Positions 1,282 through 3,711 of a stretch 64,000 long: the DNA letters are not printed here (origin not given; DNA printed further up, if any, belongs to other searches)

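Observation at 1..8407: Seven-gene translationally coupled operon combining a THF-type demethylase, a gamma-glutamyl ligase, an ADP-forming CoA ligase, an ALDH, a crotonase and an acrylyl-CoA reductase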

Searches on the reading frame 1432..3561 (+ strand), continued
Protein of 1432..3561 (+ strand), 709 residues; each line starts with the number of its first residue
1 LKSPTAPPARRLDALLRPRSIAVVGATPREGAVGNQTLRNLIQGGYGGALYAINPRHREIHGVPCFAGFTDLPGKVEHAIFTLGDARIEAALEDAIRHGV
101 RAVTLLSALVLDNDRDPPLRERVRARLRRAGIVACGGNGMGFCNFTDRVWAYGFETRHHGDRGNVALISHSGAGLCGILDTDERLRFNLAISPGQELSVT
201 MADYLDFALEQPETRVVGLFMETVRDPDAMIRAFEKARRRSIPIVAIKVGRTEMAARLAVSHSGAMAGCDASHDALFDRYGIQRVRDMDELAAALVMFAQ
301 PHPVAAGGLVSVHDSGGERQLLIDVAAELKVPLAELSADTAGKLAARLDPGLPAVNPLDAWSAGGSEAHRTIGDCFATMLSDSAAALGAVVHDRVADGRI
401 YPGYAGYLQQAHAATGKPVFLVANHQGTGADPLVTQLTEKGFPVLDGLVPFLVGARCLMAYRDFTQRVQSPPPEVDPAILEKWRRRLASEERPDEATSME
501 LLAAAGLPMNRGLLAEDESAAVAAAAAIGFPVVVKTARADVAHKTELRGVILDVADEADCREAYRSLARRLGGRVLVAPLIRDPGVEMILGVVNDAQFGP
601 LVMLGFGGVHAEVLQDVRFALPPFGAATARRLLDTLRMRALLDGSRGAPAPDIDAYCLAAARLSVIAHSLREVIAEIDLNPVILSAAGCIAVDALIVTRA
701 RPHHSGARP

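Call 68: search_solved_structures(query=L007:2157-3323:-, max_evalue=1e-30)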
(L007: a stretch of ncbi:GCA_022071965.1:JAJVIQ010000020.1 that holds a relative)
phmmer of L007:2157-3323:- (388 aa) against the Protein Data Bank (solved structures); distinct sequences matched with E-value up to 1e-30: 38.
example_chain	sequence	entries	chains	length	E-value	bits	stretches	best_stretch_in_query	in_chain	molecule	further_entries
6fah_C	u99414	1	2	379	4.3e-47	164.2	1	8-383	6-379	Caffeyl-CoA reductase-Etf complex subunit CarC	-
2dvl_A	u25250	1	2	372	1.6e-46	162.3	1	10-380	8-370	Acyl-CoA dehydrogenase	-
5lnx_A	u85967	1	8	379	1e-45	159.7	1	10-381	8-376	Acyl-CoA dehydrogenase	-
1jqi_A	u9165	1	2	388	2.2e-44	155.3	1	10-382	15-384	short chain acyl-CoA dehydrogenase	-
2vig_A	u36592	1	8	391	1.1e-43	153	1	13-382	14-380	SHORT-CHAIN SPECIFIC ACYL-COA DEHYDROGENASE,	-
7y0a_A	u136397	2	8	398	2e-43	152.1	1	13-382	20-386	Short-chain specific acyl-CoA dehydrogenase, mitochondrial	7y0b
8sgs_A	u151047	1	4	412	2.4e-43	151.8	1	13-382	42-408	Short-chain specific acyl-CoA dehydrogenase, mitochondrial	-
4u83_A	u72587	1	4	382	5.2e-43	150.8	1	2-380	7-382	Acyl-CoA dehydrogenase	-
7xp7_A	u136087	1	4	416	5.9e-43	150.6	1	7-377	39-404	Cyclohexanecarboxyl-CoA dehydrogenase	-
3mdd_A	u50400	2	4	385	2.7e-42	148.4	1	4-380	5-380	MEDIUM CHAIN ACYL-COA DEHYDROGENASE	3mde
1udy_A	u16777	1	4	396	2.8e-42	148.4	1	4-381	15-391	Acyl-CoA dehydrogenase, medium-chain specific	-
1ukw_A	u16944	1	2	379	9.1e-42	146.7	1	4-381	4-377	acyl-CoA dehydrogenase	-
4l1f_A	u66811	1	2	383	8.7e-41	143.4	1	51-383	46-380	Acyl-CoA dehydrogenase domain protein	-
8i4p_A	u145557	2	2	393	1.3e-40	142.9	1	6-383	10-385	Acyl-CoA dehydrogenase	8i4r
7w0j_A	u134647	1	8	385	1.7e-40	142.5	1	6-383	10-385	Acyl-CoA dehydrogenase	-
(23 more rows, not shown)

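Call 72: get_annotated_region(hit=H32, flank=12000)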
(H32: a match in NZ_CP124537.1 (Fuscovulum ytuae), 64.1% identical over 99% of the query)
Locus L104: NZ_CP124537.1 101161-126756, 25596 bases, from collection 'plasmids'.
description: Fuscovulum ytuae strain YMD61 plasmid unnamed2, complete sequence
organism: Fuscovulum ytuae (NCBI taxid 3042299)
taxonomy: Bacteria; Pseudomonadota; Alphaproteobacteria; Rhodobacterales; Paracoccaceae; Fuscovulum; Fuscovulum ytuae
host: -; source: pure culture,sediment; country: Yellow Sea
typing (MOB-suite, as given by PLSDB): non-mobilizable
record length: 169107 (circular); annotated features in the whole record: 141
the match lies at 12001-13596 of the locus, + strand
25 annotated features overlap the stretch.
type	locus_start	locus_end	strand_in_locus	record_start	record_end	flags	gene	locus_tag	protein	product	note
CDS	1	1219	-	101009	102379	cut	-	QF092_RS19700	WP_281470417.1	four-carbon acid sugar kinase family protein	-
CDS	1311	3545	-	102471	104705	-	-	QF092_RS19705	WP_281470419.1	molybdopterin cofactor-binding domain-containing protein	-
CDS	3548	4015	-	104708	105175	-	-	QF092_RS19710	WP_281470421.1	(2Fe-2S)-binding protein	-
CDS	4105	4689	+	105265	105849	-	-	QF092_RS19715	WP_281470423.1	TetR/AcrR family transcriptional regulator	-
CDS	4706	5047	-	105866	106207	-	-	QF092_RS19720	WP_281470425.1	Hpt domain-containing protein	GO:0000160 - phosphorelay signal transduction system [Evidence IEA]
CDS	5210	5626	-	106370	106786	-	-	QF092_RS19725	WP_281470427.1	host attachment protein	-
CDS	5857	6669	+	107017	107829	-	-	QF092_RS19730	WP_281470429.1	ATP-binding cassette domain-containing protein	-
CDS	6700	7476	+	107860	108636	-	-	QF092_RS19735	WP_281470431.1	transporter substrate-binding domain-containing protein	-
CDS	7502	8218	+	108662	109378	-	-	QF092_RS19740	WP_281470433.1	ABC transporter permease subunit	GO:0015837 - amine transport [Evidence IEA]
CDS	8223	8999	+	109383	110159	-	-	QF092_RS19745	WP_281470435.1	ABC transporter permease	-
CDS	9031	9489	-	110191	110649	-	-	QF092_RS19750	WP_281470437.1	hypothetical protein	-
CDS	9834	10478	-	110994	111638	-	-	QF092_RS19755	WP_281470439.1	TetR family transcriptional regulator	-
CDS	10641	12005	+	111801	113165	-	-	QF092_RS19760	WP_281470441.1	aminotransferase class III-fold pyridoxal phosphate-dependent enzyme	-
CDS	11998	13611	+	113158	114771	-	-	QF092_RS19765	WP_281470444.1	NAD(P)/FAD-dependent oxidoreductase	-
CDS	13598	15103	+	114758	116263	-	-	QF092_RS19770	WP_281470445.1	NAD(P)/FAD-dependent oxidoreductase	-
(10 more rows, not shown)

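Call 73: get_annotated_region(hit=H29, flank=12000)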
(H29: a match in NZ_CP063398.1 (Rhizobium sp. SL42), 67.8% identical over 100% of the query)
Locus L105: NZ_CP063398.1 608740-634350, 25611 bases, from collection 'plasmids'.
description: Rhizobium sp. SL42 plasmid unnamed1, complete sequence
organism: Rhizobium sp. SL42 (NCBI taxid 2806346)
taxonomy: Bacteria; Pseudomonadota; Alphaproteobacteria; Hyphomicrobiales; Rhizobiaceae; Rhizobium; Rhizobium sp. SL42
host: -; source: Amphicarpaea bracteata,Whole organism,root nodules; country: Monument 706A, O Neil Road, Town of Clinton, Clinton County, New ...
typing (MOB-suite, as given by PLSDB): non-mobilizable
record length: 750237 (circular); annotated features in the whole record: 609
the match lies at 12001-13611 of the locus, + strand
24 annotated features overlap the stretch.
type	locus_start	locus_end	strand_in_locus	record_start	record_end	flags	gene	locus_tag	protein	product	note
CDS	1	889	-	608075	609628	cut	-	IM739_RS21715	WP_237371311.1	sugar ABC transporter ATP-binding protein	-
CDS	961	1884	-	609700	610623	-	-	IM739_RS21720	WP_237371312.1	sugar ABC transporter substrate-binding protein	-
CDS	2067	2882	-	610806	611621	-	-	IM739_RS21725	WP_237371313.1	TIM barrel protein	-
CDS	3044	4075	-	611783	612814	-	-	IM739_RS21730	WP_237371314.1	LacI family DNA-binding transcriptional regulator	-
CDS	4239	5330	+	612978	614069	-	-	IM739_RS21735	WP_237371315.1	fatty acid desaturase family protein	-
CDS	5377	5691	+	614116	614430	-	-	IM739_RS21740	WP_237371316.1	MocE family 2Fe-2S type ferredoxin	-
CDS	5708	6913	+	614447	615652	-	-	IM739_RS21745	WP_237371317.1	FAD-dependent oxidoreductase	-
CDS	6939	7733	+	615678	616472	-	-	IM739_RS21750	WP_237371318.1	3-methyl-2-oxobutanoate hydroxymethyltransferase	GO:0015940 - pantothenate biosynthetic process [Evidence IEA]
CDS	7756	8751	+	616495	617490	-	iolG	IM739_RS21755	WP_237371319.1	inositol 2-dehydrogenase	GO:0019310 - inositol catabolic process [Evidence IEA]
CDS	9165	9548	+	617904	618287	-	-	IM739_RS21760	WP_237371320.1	hypothetical protein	-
CDS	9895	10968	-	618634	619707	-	-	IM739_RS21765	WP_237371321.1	extracellular solute-binding protein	-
CDS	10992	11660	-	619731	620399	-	-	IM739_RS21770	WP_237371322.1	TetR/AcrR family transcriptional regulator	-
CDS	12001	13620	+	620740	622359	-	-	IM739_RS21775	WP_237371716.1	NAD(P)/FAD-dependent oxidoreductase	-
CDS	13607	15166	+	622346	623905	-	-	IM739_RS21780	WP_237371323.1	NAD(P)/FAD-dependent oxidoreductase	-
CDS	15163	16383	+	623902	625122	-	-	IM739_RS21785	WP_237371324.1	aminomethyltransferase family protein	-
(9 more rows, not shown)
